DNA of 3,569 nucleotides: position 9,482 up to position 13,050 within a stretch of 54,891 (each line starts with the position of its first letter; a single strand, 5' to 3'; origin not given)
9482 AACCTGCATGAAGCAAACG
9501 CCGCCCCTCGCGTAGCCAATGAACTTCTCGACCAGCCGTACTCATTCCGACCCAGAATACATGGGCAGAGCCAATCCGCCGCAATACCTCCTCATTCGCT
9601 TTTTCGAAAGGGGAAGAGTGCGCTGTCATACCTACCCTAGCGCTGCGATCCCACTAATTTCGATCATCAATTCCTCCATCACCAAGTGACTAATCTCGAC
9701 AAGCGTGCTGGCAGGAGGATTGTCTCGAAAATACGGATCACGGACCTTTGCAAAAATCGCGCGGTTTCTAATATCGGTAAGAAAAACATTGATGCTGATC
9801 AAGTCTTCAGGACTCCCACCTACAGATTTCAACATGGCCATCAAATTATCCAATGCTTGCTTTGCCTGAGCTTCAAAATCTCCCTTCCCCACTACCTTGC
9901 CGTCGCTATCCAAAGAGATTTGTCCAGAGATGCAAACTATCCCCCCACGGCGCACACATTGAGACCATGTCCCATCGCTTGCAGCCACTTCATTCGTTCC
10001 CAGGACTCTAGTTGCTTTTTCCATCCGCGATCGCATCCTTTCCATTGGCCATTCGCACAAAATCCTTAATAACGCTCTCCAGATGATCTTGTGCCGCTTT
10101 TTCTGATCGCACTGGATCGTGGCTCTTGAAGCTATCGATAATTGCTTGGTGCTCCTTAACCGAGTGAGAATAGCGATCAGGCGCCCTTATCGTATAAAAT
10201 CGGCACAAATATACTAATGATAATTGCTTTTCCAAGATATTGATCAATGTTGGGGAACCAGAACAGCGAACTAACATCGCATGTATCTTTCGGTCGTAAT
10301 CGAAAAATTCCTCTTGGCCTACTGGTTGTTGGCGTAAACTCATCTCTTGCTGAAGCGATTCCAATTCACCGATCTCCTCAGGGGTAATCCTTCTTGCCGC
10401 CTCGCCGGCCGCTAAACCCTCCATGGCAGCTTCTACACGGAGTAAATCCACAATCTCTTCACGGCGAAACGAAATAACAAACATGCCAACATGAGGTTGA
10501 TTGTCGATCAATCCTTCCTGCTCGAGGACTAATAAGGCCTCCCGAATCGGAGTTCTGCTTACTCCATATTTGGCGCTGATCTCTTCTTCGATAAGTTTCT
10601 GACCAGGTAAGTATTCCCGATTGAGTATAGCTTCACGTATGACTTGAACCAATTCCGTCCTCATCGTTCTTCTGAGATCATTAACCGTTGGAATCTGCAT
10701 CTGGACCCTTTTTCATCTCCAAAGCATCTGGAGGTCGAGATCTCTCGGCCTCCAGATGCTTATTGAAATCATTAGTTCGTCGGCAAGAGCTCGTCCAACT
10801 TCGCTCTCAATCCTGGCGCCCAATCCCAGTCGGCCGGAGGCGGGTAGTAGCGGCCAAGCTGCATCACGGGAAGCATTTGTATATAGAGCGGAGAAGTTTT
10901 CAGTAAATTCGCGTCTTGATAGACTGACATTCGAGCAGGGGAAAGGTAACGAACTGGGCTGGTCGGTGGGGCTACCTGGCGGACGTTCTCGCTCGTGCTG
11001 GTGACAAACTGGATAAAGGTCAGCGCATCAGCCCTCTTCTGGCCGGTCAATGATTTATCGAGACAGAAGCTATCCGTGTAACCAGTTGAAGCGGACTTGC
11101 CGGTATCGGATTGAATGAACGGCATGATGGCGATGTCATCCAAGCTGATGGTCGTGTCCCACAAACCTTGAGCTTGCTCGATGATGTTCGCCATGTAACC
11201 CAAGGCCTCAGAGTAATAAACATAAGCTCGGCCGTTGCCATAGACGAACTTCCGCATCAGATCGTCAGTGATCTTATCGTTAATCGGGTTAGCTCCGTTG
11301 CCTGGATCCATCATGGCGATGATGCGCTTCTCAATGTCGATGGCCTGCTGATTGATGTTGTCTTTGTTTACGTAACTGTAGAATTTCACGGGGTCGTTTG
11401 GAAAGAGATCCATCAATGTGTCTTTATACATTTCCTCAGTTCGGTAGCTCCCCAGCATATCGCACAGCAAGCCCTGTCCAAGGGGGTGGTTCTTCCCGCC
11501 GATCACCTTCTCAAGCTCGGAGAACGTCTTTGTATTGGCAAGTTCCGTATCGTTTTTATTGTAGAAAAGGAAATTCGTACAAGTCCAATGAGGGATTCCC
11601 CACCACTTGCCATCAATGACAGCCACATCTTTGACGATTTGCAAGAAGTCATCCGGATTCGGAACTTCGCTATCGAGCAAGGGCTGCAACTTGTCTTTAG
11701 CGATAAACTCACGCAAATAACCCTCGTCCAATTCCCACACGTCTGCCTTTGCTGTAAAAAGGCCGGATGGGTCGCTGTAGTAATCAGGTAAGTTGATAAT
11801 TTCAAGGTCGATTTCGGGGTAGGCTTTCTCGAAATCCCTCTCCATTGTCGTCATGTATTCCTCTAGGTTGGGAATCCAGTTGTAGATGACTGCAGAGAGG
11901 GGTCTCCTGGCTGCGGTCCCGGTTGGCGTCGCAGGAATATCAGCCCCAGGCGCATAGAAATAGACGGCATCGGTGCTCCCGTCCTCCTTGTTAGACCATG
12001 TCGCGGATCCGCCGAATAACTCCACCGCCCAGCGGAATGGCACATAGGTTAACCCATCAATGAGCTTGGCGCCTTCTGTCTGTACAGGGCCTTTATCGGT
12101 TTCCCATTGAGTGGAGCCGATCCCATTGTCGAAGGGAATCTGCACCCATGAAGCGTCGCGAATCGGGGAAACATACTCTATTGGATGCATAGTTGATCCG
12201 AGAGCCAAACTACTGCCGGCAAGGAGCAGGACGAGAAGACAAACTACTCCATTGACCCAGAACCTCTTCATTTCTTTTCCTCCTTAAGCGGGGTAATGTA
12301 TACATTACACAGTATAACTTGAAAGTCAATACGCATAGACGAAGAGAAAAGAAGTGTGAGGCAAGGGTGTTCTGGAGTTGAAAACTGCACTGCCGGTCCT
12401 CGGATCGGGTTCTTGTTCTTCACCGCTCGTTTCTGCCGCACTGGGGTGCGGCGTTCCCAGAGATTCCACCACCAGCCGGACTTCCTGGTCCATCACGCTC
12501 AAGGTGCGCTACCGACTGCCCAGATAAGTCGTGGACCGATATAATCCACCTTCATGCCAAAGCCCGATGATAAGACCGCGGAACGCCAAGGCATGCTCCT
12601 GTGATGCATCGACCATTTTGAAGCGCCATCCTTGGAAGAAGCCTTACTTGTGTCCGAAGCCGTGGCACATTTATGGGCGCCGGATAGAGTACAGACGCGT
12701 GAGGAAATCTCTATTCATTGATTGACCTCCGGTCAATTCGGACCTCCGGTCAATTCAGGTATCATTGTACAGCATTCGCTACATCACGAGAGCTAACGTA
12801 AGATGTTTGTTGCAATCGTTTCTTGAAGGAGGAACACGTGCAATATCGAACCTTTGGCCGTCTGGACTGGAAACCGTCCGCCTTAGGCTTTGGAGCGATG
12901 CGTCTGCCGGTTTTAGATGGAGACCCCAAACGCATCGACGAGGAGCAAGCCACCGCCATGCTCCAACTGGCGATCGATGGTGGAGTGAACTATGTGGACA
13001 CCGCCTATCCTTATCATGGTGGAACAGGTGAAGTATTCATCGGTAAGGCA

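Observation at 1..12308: Candidate uncharacterised N-heterocycle catabolic island headed by a thiaminase-I-like gene and a GntR regulator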

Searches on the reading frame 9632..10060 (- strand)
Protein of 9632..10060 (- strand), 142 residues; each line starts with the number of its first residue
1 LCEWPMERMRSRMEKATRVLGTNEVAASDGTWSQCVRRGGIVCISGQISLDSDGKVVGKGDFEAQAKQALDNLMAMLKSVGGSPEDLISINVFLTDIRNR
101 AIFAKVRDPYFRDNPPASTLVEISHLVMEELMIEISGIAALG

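Call 3: search_protein_families(library=pfam, proteins=[window:9632-10060:-])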
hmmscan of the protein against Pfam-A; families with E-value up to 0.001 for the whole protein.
window:9632-10060:- (142 aa): 1 family
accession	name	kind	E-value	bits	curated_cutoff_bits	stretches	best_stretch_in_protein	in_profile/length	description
PF01042.26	Ribonuc_L-PSP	-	5e-25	88.3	27.3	1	27-140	6-120/121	Endoribonuclease L-PSP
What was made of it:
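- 9632..10024 (-): Rid-family (YjgF/L-PSP) protein of a non-RidA subtype. In this subfamily it always sits directly upstream of the solo DUF1116 gene. PF01042 matches (call 3).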

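Call 4: search_protein_families(library=ncbifam, proteins=[window:9632-10060:-])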
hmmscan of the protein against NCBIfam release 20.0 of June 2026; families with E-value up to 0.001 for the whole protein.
window:9632-10060:- (142 aa): 3 families
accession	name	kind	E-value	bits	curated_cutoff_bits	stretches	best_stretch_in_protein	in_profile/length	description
TIGR00004.1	TIGR00004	subfamily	7.7e-22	77.8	106.25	1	19-139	3-123/125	Rid family detoxifying hydrolase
TIGR03610.1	RutC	equivalog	6.2e-14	52.2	169.1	1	36-141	22-126/127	pyrimidine utilization protein C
NF008490.0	PRK11401.1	equivalog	2e-09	37.4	222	1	19-138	4-124/129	enamine/imine deaminase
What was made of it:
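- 9632..10024 (-): TIGR00004 scores 77.8 bits against a cutoff of 106 (call 4).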

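Call 56: search_solved_structures(query=window:9635-10024:-, max_evalue=0.00001, show_alignments=4)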
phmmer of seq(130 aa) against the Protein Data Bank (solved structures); distinct sequences matched with E-value up to 0.00001: 48.
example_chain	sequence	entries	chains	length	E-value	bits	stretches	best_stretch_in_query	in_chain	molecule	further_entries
2dyy_A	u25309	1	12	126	9.8e-18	67.5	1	9-127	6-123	UPF0076 protein PH0854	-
3r0p_A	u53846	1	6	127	1.2e-17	67.3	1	8-127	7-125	L-PSP putative endoribonuclease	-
1x25_A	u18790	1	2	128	1.7e-17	66.7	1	13-128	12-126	Hypothetical UPF0076 protein ST0811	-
6l8p_A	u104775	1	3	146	1.2e-14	57.5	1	7-116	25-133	RidA family protein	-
2cwj_A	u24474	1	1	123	1.8e-14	57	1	18-116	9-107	putative endonuclease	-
1xrg_A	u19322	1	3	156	2.5e-14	56.5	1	6-127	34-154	Putative translation initiation inhibitor, yjgF family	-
5yu2_A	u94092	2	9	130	3.1e-14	56.3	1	5-124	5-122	Translation initiation inhibitor homologue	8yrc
3k0t_A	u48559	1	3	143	4.7e-14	55.7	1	7-114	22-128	Endoribonuclease L-PSP, putative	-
2csl_A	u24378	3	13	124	5.5e-13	52.2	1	9-124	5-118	protein translation initiation inhibitor | translation initiation inhibitor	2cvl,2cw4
5y6u_A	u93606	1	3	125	8.9e-13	51.5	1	5-127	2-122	YabJ protein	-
1qd9_A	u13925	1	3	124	1.2e-12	51.1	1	6-127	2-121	PURINE REGULATORY PROTEIN YABJ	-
2b33_A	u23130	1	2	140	1.7e-12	50.7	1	6-127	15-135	protein synthesis inhibitor, putative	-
7cd2_A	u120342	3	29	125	2.4e-12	50.2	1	5-127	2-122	YabJ protein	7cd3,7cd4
1qah_A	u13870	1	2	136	3.3e-12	49.7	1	6-129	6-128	PERCHLORIC ACID SOLUBLE PROTEIN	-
5v4d_A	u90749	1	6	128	4.5e-12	49.3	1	4-127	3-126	Putative translational inhibitor protein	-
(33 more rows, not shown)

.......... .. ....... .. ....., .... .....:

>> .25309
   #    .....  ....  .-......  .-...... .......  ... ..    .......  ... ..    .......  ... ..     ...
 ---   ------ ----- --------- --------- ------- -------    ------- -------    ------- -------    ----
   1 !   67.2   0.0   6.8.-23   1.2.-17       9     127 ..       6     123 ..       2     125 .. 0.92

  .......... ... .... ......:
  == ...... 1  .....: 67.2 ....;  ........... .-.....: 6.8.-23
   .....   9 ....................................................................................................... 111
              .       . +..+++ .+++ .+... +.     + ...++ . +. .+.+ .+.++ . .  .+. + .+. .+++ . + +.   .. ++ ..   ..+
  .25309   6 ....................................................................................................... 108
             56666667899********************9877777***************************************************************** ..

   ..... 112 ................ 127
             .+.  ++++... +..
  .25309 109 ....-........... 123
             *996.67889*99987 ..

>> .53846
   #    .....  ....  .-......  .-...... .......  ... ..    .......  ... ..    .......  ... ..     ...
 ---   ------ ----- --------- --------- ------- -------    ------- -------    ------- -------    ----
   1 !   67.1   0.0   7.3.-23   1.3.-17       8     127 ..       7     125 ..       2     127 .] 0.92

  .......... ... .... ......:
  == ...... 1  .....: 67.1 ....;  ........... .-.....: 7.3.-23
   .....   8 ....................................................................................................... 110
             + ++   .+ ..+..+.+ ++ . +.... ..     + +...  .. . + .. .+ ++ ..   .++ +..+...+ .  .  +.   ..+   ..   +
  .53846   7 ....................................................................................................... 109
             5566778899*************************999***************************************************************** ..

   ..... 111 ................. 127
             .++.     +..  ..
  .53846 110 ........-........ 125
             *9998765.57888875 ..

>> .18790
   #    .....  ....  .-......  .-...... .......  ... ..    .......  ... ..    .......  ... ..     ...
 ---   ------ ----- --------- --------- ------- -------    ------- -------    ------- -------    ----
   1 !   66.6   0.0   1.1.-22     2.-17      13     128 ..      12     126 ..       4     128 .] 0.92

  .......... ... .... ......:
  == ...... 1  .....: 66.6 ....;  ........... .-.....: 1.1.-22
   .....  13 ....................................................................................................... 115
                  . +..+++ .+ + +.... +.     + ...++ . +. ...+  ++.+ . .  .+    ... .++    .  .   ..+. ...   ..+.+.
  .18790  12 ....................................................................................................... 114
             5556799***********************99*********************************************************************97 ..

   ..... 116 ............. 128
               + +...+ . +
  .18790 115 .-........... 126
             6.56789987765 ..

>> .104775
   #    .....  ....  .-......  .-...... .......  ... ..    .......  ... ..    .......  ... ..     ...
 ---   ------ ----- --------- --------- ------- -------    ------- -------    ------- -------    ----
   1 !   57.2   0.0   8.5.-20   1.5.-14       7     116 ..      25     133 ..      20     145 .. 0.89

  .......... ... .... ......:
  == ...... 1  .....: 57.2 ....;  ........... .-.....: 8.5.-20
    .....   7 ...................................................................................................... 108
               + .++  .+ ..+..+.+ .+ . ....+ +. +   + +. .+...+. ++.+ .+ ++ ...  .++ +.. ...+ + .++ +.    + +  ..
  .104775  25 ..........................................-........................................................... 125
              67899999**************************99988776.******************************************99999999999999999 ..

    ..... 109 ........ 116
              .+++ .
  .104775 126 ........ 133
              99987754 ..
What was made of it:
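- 9632..10024 (-): The RidA Arg aligns to Ser (PPAST against PARV; call 56).
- On Archetypal RidA (enamine/imine deaminase): Ser replaces the Arg: PPAST against PARV/PARA (call 56).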

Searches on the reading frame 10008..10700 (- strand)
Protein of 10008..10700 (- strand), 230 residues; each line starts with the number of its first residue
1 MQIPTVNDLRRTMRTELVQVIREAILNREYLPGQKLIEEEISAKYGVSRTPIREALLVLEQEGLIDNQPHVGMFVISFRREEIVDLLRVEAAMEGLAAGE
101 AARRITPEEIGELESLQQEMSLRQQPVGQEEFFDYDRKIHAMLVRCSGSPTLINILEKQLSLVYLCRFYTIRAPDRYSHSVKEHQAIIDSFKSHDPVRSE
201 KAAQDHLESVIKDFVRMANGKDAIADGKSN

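Call 3: search_protein_families(library=pfam, proteins=[window:10008-10700:-])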
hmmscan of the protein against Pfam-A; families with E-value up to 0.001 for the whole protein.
window:10008-10700:- (230 aa): 2 families
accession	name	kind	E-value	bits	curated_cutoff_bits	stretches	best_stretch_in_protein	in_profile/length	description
PF07729.17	FCD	-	4.8e-24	85.6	24.3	1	85-208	1-124/125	FCD domain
PF00392.27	GntR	-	5.1e-17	61.7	27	1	16-75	4-64/64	Bacterial regulatory proteins, gntR family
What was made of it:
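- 10008..10700 (-): GntR-family regulator with an FCD effector domain (FadR subfamily). Pfam PF00392 and PF07729 match (call 3).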

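Call 4: search_protein_families(library=ncbifam, proteins=[window:10008-10700:-])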
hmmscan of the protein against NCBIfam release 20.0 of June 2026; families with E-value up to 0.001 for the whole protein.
window:10008-10700:- (230 aa): 19 families
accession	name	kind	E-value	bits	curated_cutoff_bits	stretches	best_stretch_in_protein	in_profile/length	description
TIGR03338.1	phnR_burk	equivalog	5.1e-31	108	271.5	1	9-209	7-208/212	phosphonate utilization associated transcriptional regulator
NF003011.0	PRK03837.1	subfamily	1.9e-21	76.8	260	2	77-218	98-237/241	transcriptional regulator NanR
NF008504.0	PRK11414.1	equivalog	1.6e-14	54.2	225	1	30-205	29-206/221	GntR family transcriptional regulator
NF007741.0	PRK10421.1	equivalog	1.3e-11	44.4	311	2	12-75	7-71/262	transcriptional regulator LldR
NF007588.0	PRK10225.1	equivalog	9.9e-10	38.1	442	1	16-116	13-115/257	Uxu operon transcriptional regulator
NF008571.0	PRK11523.1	equivalog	2.9e-09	36.8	396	1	15-210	11-221/258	transcriptional regulator ExuR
NF007442.0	PRK09990.1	equivalog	4.3e-09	36.2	301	1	16-214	14-235/256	transcriptional regulator GlcC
NF007001.0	PRK09464.1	equivalog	1.6e-08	34.5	330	1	18-207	16-225/254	pyruvate dehydrogenase complex transcriptional repressor PdhR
TIGR02018.2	his_ut_repres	equivalog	8.8e-08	31.8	220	1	19-93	6-82/226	histidine utilization transcriptional repressor HutC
NF008576.0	PRK11534.1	equivalog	1.9e-07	31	218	1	19-211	14-214/225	DNA-binding transcriptional regulator CsiR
TIGR02404.1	trehalos_R_Bsub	equivalog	2.5e-06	27.3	211.95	1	19-82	7-71/233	trehalose operon repressor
NF052282.1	PLP_TF_PdxR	equivalog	4.5e-06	26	320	1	15-84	4-74/448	MocR-like pyridoxine biosynthesis transcription factor PdxR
NF008491.0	PRK11402.1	subfamily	7e-06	25.7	269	1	14-82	13-82/243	GntR family transcriptional regulator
TIGR03337.1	phnR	equivalog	8.1e-06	25.7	296.75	1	18-75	7-65/231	phosphonate utilization transcriptional regulator PhnR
NF041547.1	GntR_LSA1692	equivalog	1.2e-05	25.1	275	1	16-80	5-68/233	GntR family transcriptional regulator, LSA1692 subfamily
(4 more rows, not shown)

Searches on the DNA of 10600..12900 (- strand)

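Call 64: search_rna_families(source=window, start=10600, end=12900, threshold=evalue, max_evalue=1)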
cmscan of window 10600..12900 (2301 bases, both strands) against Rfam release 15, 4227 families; matches with E-value up to 1: 0.
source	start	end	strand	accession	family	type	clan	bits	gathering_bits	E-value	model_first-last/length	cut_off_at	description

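Call 65: search_rna_families(sources=[L088, L087, L089, L001, L002, L090, L091], threshold=gathering)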
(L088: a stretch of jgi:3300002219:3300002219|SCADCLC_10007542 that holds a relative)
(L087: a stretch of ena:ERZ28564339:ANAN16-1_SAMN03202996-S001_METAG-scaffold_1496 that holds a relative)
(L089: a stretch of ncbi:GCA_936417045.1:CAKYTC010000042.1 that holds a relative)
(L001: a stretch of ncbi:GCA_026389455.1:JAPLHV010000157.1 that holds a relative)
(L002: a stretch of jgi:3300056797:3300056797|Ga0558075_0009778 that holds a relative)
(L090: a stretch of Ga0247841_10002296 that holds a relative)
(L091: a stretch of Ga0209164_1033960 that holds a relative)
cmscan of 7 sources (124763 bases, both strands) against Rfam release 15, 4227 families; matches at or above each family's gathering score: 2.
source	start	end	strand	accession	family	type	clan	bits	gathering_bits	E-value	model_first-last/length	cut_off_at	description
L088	9741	9849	+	RF00059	TPP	Cis-reg; riboswitch;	-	60.2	54.3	5.1e-09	1-105/105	no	TPP riboswitch aptamer (THI element)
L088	17535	17620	-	RF00005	tRNA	Gene; tRNA;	CL00001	54.8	29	9.2e-09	1-71/71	no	tRNA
